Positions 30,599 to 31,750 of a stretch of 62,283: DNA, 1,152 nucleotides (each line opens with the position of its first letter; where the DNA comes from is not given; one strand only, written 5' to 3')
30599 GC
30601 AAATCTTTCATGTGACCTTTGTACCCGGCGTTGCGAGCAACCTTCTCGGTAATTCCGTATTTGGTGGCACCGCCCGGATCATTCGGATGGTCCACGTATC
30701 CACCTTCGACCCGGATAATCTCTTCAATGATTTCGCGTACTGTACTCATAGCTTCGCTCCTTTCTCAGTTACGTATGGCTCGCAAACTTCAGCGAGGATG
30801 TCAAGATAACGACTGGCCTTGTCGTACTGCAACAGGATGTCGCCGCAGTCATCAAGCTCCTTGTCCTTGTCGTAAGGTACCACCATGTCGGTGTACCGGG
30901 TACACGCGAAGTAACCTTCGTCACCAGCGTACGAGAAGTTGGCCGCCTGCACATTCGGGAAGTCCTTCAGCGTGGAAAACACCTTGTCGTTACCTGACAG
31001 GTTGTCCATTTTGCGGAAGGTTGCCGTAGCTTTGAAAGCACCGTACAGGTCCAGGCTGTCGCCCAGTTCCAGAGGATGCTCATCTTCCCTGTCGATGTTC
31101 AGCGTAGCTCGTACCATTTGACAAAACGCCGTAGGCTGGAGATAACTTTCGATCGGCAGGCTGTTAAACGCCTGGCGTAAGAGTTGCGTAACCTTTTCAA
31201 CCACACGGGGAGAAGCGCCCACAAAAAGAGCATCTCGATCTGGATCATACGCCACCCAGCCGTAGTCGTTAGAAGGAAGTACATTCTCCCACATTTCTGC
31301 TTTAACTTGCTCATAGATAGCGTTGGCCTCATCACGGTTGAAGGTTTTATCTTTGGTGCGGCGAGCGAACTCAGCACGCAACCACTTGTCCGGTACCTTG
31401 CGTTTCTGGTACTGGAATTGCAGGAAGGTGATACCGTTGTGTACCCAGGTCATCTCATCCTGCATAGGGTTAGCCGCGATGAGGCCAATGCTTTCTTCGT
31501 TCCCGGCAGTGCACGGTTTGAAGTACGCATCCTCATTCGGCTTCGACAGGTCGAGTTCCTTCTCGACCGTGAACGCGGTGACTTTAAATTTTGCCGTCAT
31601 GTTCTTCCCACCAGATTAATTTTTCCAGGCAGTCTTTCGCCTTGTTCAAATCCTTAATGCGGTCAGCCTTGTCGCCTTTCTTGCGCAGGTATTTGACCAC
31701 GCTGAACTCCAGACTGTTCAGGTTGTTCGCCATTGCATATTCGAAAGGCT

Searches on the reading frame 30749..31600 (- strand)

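Call 64: search_protein_families(library=pfam, proteins=[window:30749-31600:-], max_evalue=0.001)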
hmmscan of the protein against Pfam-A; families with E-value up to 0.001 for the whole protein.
window:30749-31600:- (284 aa): 1 family
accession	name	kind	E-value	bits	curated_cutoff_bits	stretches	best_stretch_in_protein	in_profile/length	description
PF04381.17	RdgC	-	2.6e-07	30.6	25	1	17-152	21-163/298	Putative exonuclease, RdgC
